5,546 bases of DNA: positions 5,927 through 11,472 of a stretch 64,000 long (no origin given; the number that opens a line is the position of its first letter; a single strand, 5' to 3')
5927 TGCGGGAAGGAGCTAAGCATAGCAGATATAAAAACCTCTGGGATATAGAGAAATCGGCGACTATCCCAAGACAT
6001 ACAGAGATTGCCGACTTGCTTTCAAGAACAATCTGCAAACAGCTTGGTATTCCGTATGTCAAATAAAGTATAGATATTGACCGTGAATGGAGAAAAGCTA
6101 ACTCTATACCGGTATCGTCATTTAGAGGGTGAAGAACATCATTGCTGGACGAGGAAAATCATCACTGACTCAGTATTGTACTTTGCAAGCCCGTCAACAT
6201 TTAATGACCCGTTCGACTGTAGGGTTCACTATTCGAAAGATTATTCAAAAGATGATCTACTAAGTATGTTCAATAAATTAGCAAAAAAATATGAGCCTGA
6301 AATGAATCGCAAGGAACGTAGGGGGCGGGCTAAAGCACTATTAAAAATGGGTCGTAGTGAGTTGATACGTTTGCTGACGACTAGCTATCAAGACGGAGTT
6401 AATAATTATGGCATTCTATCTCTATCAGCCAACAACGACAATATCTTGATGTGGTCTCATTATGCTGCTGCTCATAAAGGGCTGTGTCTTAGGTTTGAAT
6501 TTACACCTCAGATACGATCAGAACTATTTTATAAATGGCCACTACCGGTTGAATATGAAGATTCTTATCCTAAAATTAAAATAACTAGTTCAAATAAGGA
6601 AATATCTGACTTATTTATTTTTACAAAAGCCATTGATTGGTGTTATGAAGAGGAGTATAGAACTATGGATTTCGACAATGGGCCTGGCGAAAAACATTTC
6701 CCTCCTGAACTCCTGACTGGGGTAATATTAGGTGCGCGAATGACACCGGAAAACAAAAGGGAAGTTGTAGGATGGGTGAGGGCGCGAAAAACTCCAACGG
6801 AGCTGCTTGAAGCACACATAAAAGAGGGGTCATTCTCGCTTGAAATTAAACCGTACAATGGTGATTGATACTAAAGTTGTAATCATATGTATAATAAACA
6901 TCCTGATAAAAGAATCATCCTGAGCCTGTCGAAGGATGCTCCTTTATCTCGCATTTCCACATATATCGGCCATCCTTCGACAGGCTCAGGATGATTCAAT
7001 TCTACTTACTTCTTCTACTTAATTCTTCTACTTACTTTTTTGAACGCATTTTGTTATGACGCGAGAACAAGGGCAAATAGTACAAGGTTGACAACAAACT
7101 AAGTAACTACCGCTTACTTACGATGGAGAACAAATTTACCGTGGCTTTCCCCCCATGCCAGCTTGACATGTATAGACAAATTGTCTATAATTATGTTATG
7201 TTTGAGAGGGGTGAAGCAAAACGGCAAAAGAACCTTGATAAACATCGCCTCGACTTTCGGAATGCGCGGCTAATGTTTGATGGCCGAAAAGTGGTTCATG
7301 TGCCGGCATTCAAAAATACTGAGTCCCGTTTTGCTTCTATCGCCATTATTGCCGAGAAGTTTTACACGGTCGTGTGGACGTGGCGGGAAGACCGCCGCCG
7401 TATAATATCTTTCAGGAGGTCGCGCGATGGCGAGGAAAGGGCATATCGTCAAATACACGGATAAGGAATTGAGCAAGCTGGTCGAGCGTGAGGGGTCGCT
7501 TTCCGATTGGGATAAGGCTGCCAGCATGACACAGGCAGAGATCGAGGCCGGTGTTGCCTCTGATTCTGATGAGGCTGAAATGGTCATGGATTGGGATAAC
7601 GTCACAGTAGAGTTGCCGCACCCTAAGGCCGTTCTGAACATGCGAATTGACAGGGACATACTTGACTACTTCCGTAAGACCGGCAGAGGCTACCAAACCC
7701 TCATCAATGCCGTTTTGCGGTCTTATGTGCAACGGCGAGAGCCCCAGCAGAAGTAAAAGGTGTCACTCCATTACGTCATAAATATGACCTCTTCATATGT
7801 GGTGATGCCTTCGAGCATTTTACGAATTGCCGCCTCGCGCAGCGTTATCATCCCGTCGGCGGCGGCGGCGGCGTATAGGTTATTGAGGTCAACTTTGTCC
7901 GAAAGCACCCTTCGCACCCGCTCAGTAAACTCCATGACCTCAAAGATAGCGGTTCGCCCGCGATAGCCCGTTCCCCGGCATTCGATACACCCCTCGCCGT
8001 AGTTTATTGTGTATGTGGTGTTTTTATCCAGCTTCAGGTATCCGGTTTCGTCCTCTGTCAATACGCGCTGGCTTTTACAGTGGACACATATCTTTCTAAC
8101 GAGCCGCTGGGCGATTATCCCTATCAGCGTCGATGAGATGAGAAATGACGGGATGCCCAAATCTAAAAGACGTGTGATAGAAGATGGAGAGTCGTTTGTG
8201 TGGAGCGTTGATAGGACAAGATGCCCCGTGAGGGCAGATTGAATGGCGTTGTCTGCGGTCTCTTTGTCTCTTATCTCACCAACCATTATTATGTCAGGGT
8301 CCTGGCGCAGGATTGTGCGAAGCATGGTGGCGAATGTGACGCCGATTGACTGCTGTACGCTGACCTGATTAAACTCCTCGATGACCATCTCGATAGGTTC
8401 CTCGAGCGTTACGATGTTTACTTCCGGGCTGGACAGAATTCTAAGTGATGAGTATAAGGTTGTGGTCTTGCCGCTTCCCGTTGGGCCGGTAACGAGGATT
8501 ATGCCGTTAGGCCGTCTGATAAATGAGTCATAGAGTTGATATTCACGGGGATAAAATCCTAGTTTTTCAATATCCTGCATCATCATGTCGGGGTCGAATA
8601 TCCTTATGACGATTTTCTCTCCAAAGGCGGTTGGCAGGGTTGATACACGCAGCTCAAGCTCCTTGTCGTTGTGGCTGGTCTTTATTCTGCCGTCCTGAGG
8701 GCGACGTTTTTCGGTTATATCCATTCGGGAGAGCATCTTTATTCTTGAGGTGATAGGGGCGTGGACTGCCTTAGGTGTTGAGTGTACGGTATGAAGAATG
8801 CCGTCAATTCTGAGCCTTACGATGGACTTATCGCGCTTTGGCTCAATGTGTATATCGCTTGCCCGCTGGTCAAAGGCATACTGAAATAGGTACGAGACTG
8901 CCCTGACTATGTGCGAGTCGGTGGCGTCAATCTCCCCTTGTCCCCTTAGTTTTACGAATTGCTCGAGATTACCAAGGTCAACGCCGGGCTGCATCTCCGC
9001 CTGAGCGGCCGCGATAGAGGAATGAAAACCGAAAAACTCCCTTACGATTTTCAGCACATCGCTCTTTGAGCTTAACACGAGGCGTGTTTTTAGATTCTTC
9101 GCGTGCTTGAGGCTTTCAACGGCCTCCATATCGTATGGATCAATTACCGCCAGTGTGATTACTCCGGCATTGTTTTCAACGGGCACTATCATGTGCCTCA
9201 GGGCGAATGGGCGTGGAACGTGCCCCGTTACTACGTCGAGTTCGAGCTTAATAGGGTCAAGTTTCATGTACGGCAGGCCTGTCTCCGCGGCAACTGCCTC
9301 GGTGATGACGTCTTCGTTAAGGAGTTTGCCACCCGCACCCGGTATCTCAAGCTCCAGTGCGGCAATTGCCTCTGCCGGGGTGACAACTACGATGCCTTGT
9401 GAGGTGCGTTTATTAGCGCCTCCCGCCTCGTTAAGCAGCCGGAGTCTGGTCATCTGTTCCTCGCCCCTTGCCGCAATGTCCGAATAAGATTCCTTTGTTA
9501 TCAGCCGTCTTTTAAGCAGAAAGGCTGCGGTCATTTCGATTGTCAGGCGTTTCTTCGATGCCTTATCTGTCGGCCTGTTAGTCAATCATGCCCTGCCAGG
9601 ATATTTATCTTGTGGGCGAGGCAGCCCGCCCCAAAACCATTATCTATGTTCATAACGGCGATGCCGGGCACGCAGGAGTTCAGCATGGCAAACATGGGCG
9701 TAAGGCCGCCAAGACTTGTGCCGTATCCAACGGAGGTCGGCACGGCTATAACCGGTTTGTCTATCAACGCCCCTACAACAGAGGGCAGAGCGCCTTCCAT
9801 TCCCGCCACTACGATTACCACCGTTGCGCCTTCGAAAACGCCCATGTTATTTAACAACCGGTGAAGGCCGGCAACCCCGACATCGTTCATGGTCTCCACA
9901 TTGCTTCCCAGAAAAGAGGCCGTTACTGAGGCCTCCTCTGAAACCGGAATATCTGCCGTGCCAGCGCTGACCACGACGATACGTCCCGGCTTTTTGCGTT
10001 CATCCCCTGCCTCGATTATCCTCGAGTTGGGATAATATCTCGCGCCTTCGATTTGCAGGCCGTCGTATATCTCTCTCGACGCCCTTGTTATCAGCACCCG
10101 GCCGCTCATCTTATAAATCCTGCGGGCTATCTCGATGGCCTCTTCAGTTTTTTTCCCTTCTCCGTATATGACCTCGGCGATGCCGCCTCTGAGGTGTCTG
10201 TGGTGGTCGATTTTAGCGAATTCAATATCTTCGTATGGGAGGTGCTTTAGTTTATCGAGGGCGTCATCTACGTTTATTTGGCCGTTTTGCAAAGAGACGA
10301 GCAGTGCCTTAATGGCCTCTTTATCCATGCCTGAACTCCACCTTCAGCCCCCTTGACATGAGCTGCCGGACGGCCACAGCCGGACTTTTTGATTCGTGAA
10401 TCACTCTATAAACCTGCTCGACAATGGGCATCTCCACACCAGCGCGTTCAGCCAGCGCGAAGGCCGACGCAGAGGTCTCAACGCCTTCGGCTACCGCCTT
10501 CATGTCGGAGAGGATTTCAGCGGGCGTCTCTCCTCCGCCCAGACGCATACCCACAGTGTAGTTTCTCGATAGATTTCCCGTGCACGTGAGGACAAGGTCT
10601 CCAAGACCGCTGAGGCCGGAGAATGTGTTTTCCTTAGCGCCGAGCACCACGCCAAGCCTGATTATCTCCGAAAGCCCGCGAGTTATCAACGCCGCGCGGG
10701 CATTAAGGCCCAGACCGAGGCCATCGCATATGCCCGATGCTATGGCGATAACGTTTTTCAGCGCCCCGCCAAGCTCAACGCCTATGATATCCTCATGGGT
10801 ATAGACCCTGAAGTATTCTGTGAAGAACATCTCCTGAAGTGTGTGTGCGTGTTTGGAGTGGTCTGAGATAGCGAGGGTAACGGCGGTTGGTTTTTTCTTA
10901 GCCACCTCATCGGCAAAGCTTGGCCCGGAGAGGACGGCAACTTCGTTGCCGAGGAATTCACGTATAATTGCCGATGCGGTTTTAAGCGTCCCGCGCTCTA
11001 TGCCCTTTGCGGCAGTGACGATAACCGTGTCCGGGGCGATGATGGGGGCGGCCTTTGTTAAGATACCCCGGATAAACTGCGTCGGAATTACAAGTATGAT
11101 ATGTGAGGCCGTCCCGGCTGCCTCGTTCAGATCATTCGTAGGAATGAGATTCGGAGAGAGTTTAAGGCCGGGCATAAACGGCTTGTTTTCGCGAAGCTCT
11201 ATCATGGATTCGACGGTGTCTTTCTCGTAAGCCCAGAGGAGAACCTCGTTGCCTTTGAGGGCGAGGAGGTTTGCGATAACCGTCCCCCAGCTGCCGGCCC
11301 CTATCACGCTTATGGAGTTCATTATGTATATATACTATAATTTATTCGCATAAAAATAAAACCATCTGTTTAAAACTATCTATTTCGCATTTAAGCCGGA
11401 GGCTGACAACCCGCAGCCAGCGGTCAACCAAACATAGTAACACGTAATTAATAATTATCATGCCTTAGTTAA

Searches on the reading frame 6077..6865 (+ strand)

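Call 72: search_protein_families(library=pfam, proteins=[window:6077-6865:+], max_evalue=0.001)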
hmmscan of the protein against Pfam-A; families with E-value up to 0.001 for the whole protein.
window:6077-6865:+ (263 aa): 1 family
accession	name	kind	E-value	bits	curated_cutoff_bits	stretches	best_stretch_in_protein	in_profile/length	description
PF11185.13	DUF2971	-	8.6e-08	33.9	22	1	125-195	1-88/89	Protein of unknown function (DUF2971)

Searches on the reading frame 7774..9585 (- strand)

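Call 72: search_protein_families(library=pfam, proteins=[window:7774-9585:-], max_evalue=0.001)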
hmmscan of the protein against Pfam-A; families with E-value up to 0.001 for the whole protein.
window:7774-9585:- (604 aa): 3 families
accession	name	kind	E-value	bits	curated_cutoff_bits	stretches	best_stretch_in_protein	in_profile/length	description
PF00437.27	T2SSE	-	2.2e-126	421.9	24.9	1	223-600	5-368/370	Type II/IV secretion system protein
PF05157.20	MshEN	-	8.5e-15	55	23.1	1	103-187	2-86/90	MshEN domain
PF13401.12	AAA_22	-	0.00072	20.3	27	0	359-396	4-43/130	AAA domain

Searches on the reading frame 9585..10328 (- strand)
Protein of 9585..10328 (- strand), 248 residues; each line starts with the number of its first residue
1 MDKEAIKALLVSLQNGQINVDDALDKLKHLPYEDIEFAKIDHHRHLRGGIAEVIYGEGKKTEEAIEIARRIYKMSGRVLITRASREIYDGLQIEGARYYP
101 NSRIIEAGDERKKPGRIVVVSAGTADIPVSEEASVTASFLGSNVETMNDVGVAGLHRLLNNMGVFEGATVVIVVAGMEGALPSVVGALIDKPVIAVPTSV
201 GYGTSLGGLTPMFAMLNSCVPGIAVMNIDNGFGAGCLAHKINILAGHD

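Call 72: search_protein_families(library=pfam, proteins=[window:9585-10328:-], max_evalue=0.001)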
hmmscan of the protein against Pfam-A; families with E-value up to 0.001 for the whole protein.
window:9585-10328:- (248 aa): 1 family
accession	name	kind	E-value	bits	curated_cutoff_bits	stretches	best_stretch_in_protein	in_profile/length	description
PF00731.26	AIRC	-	1.5e-11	44.5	30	1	117-242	2-127/148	AIR carboxylase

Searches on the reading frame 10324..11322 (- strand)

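Call 72: search_protein_families(library=pfam, proteins=[window:10324-11322:-], max_evalue=0.001)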
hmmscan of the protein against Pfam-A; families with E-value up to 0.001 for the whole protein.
window:10324-11322:- (333 aa): 4 families
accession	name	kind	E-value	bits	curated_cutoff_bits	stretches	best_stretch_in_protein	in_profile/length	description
PF07479.19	NAD_Gly3P_dh_C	-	4.9e-56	189.3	25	1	178-318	1-141/142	NAD-dependent glycerol-3-phosphate dehydrogenase C-terminus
PF01210.29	NAD_Gly3P_dh_N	-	8e-49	166.1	23.1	1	4-156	2-156/158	NAD-dependent glycerol-3-phosphate dehydrogenase N-terminus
PF20618.3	GPD_NAD_C_bact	-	2.3e-22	79.7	27.6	1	238-304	1-66/66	Bacterial GPD, NAD-dependent C-terminal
PF02558.23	ApbA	-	4.4e-08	33.3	22.2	1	4-148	1-135/150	Ketopantoate reductase PanE/ApbA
